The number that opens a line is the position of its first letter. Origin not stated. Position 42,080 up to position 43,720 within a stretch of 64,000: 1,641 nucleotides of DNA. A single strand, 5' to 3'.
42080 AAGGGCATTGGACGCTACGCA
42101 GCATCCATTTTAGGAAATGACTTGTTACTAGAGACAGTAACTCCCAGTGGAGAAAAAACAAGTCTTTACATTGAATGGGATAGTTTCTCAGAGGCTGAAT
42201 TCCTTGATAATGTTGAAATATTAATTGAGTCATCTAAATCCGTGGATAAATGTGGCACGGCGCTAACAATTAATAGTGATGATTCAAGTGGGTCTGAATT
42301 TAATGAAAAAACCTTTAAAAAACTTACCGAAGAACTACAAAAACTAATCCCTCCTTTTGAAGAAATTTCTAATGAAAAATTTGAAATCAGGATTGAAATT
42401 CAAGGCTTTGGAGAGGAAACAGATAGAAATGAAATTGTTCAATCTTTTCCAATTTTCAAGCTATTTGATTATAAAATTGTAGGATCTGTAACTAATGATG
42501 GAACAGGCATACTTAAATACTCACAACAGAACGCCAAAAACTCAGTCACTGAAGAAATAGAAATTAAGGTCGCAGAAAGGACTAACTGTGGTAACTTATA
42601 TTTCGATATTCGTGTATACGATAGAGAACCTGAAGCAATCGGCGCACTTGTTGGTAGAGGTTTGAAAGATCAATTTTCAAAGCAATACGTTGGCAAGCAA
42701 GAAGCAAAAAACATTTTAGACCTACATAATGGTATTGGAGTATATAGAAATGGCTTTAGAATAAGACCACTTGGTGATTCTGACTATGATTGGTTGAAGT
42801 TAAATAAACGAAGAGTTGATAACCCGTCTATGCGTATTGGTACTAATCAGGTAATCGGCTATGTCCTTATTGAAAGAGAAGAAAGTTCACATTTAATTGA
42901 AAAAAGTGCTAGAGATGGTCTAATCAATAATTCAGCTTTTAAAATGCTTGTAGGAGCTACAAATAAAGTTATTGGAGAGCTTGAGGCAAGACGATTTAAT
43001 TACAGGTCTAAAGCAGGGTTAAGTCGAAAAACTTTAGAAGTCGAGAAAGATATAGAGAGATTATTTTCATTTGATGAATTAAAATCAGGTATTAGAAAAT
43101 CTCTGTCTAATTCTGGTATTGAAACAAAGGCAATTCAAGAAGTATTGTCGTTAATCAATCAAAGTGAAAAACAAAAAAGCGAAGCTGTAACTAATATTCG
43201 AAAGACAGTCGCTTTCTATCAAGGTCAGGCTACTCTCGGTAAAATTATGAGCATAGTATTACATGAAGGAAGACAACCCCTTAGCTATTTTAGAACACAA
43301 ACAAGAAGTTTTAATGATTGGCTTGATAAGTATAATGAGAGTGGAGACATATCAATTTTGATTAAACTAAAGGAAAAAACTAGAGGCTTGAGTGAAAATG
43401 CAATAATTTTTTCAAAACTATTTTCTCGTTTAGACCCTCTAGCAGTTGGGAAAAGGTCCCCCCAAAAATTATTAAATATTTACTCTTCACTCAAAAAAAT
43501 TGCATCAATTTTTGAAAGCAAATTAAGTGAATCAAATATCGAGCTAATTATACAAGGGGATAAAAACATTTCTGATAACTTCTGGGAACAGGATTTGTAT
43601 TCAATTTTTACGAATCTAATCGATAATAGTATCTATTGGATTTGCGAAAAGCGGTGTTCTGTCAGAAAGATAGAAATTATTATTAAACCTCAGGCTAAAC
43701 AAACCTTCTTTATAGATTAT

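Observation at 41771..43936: Single polypeptide with two Bergerat-fold ATPase modules: MORC/MutL-like at the N-terminus and a histidine-kinase CA domain at the C-terminus.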

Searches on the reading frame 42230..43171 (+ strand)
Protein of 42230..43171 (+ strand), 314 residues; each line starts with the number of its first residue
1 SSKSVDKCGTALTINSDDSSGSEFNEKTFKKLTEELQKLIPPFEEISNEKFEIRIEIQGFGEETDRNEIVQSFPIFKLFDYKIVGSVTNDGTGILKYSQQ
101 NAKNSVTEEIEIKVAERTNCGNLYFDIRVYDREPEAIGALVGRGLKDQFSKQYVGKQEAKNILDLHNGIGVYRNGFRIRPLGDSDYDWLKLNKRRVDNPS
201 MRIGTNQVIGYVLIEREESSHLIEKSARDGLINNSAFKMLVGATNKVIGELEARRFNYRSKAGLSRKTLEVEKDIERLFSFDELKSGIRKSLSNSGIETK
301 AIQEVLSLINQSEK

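Call 26: search_protein_families(library=pfam, proteins=[window:42230-43171:+], max_evalue=10)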
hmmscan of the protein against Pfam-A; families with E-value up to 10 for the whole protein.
window:42230-43171:+ (314 aa): 1 family
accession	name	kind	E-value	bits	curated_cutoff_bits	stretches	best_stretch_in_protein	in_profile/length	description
PF21785.3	Bflower_2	-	0.14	12.4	38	1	100-164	9-71/112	5-fold beta-flower protein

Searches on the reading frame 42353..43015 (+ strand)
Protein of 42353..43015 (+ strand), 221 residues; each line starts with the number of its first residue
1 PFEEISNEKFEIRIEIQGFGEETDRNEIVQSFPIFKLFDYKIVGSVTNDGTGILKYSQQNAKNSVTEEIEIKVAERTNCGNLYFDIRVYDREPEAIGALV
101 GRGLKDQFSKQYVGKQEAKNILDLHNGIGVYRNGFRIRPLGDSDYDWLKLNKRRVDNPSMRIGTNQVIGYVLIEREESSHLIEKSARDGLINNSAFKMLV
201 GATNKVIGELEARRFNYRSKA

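Call 78: search_solved_structures(query=A4, max_evalue=10, show_alignments=3)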
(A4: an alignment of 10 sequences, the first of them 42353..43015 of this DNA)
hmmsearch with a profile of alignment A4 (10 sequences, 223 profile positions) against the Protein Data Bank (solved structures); distinct sequences matched with E-value up to 10: 2.
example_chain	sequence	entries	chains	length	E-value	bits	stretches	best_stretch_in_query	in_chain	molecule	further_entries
6wi5_A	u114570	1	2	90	0.12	15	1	45-111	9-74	De novo designed protein Foldit4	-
2a2j_A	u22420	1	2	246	2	11.1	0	137-174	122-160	Pyridoxamine 5'-phosphate oxidase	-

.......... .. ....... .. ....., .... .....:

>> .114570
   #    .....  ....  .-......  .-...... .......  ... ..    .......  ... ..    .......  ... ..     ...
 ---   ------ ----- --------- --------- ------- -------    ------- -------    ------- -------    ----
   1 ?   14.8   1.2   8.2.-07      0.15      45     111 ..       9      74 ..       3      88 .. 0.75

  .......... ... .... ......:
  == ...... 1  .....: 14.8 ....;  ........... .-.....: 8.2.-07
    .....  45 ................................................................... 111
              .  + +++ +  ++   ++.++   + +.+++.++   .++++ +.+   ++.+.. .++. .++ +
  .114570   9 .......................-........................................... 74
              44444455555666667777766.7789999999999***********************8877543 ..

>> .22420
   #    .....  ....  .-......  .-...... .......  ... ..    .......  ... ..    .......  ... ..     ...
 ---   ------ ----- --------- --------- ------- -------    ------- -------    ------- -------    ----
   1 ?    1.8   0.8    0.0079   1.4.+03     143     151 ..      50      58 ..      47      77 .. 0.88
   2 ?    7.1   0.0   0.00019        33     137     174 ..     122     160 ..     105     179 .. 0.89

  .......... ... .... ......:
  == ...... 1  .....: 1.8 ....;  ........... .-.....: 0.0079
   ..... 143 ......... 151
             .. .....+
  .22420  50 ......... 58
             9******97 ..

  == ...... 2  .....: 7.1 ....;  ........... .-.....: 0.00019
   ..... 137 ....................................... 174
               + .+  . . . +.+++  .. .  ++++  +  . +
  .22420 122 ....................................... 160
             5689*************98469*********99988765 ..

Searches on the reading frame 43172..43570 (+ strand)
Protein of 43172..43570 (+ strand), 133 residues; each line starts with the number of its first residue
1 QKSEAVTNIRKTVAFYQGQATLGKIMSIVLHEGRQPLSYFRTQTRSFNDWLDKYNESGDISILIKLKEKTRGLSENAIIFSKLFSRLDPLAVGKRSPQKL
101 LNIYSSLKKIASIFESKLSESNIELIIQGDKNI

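Call 26: search_protein_families(library=pfam, proteins=[window:43172-43570:+], max_evalue=10)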
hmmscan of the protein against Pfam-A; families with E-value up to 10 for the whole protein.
window:43172-43570:+ (133 aa): 2 families
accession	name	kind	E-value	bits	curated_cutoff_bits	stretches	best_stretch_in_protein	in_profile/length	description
PF14969.11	DUF4508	-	0.082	13.6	27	1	29-73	46-89/97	Domain of unknown function (DUF4508)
PF12731.12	Mating_N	-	0.15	12.7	21.4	1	29-56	28-55/95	Mating-type protein beta 1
